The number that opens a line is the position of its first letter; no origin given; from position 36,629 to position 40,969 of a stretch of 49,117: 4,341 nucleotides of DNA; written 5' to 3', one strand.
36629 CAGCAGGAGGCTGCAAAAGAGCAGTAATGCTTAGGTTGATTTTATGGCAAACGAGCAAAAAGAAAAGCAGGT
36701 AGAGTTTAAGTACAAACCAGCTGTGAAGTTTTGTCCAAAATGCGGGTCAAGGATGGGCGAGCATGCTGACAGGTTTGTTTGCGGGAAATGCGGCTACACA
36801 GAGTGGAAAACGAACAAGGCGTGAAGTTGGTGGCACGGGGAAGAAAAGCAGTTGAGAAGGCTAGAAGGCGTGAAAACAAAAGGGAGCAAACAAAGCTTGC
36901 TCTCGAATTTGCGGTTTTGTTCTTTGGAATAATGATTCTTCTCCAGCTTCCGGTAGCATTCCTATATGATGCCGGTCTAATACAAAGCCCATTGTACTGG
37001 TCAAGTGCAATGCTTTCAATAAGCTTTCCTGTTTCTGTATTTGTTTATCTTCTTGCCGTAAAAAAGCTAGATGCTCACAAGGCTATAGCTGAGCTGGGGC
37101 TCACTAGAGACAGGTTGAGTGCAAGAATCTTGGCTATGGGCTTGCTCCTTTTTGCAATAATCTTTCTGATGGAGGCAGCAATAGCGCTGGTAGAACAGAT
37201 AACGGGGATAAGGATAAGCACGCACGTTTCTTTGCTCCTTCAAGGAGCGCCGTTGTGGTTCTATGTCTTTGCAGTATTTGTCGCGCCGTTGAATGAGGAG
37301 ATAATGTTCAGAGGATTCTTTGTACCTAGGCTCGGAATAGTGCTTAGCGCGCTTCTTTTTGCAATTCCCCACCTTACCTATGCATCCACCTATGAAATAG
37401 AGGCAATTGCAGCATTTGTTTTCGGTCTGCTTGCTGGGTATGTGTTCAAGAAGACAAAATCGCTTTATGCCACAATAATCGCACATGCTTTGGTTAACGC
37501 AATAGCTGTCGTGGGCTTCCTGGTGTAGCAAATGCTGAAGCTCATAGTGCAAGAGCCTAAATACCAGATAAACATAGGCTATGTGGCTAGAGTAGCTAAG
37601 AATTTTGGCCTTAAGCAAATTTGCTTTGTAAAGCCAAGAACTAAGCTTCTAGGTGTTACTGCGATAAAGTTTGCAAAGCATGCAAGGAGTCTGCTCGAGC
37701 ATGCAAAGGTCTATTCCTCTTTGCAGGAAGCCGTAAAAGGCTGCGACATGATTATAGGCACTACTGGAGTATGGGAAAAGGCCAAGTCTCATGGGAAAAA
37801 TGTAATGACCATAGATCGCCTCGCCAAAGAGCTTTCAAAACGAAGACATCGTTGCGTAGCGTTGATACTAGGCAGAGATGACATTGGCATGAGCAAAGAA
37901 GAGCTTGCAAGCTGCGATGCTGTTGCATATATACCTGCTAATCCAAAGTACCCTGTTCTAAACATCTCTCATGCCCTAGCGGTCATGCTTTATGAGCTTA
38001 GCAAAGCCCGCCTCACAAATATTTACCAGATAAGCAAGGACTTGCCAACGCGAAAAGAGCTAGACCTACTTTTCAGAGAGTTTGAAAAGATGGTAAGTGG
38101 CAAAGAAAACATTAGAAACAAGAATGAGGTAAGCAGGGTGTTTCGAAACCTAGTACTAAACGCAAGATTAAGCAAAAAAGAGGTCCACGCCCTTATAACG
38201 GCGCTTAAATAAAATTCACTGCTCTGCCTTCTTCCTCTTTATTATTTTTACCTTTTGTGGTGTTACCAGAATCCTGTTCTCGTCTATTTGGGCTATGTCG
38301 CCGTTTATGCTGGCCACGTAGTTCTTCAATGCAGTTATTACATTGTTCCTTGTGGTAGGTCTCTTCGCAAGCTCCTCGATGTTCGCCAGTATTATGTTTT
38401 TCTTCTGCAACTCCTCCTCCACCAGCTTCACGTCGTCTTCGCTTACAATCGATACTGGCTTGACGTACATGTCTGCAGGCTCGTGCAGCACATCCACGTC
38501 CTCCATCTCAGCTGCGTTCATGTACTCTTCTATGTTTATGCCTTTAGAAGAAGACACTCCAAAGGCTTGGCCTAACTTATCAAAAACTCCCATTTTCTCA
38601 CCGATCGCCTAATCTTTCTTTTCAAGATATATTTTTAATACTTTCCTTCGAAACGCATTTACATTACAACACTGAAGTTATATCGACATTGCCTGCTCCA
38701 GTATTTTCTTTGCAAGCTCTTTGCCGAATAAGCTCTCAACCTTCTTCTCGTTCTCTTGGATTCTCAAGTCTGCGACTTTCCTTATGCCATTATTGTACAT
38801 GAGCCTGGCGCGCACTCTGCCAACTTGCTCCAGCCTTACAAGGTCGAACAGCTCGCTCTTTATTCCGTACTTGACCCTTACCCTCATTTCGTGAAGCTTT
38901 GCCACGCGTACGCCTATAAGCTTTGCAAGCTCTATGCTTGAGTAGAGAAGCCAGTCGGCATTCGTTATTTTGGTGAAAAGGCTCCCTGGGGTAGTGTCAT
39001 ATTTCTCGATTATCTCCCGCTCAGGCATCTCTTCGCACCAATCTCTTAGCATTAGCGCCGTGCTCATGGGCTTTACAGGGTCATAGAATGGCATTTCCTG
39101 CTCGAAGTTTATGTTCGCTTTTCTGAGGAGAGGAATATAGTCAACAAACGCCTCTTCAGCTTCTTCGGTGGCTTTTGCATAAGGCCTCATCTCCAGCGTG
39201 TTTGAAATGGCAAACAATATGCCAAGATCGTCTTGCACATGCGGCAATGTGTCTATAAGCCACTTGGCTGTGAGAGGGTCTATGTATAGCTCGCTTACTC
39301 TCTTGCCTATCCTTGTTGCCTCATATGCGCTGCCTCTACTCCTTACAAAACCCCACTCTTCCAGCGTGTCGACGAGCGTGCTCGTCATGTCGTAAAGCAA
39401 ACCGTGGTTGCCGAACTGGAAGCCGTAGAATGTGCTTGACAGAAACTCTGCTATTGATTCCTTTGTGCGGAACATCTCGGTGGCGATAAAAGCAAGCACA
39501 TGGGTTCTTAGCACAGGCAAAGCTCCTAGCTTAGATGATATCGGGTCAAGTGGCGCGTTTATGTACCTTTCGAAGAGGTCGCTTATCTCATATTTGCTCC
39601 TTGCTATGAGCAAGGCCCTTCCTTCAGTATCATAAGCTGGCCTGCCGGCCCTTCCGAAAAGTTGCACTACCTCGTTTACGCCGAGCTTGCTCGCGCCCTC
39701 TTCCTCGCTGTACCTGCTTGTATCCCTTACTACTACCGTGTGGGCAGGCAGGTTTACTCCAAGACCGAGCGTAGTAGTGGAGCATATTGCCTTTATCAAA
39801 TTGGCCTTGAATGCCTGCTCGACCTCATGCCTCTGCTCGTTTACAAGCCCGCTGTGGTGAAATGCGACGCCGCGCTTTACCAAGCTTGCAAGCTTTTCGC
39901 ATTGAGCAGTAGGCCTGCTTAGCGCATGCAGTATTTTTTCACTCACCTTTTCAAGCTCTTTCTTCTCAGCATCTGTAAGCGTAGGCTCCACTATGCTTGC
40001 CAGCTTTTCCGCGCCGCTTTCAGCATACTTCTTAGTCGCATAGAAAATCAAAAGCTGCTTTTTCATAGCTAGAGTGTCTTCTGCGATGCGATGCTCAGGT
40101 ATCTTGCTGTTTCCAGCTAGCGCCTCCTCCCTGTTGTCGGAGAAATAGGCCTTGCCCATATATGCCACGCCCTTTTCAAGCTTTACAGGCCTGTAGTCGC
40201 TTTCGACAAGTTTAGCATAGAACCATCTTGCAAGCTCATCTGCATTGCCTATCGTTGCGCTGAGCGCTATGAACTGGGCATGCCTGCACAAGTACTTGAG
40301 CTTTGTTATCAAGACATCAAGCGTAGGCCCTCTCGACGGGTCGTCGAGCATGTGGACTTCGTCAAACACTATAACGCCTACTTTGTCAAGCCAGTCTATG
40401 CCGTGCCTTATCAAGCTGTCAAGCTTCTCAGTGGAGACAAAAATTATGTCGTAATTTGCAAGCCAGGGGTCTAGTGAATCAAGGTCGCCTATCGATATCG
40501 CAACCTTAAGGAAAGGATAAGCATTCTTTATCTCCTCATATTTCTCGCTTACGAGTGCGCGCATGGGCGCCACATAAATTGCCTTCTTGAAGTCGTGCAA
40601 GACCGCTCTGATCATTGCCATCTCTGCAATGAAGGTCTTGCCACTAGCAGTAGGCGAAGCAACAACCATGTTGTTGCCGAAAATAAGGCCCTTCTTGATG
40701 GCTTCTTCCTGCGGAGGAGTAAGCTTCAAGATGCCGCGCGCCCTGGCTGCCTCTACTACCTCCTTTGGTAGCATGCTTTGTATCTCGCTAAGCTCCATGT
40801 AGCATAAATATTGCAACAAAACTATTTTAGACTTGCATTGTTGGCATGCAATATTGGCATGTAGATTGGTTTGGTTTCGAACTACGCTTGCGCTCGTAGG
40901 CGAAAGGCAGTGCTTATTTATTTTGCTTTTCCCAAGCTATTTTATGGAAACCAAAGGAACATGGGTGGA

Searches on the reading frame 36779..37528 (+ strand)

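Call 71: search_protein_families(library=pfam, proteins=[window:36779-37528:+], max_evalue=0.00001)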
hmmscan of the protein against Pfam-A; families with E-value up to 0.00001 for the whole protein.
window:36779-37528:+ (249 aa): 1 family
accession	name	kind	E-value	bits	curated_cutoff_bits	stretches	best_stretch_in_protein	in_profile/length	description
PF02517.21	Rce1-like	-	3e-18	66.4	22.4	1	157-242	3-93/93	Type II CAAX prenyl endopeptidase Rce1-like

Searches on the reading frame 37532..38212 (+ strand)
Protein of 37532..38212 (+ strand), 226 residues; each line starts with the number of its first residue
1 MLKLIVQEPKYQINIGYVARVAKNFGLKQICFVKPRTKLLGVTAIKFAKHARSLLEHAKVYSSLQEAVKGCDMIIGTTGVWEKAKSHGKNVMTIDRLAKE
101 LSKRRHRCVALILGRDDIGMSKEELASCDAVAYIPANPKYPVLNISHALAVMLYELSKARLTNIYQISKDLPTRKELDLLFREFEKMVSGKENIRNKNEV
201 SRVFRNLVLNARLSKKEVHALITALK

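Call 71: search_protein_families(library=pfam, proteins=[window:37532-38212:+], max_evalue=0.00001)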
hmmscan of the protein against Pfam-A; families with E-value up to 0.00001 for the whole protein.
window:37532-38212:+ (226 aa): 1 family
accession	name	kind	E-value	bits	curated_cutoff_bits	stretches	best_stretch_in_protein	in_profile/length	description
PF00588.24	SpoU_methylase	-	4.8e-24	85.5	29.7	1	2-154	2-142/142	SpoU rRNA Methylase family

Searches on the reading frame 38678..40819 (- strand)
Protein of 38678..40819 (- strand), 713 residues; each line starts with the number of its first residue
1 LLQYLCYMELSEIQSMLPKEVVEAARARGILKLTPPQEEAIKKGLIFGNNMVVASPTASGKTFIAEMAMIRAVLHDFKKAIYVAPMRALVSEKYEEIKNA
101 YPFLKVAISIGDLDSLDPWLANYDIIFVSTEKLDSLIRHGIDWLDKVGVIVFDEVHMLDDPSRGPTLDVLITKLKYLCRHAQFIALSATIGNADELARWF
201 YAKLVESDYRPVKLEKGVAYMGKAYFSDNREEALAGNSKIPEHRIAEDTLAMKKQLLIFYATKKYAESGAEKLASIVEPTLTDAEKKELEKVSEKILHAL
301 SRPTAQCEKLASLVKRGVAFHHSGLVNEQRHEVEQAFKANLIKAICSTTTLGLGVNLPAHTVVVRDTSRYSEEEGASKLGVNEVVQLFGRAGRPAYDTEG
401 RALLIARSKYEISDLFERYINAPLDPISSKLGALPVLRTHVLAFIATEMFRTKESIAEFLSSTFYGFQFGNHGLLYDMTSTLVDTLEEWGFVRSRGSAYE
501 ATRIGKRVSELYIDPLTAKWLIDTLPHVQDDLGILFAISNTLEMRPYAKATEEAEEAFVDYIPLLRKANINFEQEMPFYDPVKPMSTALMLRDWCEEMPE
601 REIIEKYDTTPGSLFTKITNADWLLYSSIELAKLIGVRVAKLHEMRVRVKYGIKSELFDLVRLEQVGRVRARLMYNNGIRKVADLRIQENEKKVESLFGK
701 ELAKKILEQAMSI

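Call 71: search_protein_families(library=pfam, proteins=[window:38678-40819:-], max_evalue=0.00001)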
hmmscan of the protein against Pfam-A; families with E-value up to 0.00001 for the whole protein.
window:38678-40819:- (713 aa): 5 families
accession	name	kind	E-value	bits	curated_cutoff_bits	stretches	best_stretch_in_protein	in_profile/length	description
PF00270.35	DEAD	-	9e-29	100.8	26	1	34-194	1-165/167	DEAD/DEAH box helicase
PF21280.2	Helicase_dom4_arc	-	3.4e-23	82.3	27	1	532-652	1-125/125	Archaeal helicase, domain 4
PF04851.21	ResIII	-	5.2e-11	43.2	22.5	1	31-190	2-162/164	Type III restriction enzyme, res subunit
PF00271.37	Helicase_C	-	1.7e-09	38.3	23.5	1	307-394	31-109/110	Helicase conserved C-terminal domain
PF22527.2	DEXQc_Suv3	-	1.4e-06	28.4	27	1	54-167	19-114/154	DEXQ-box helicase domain of Suv3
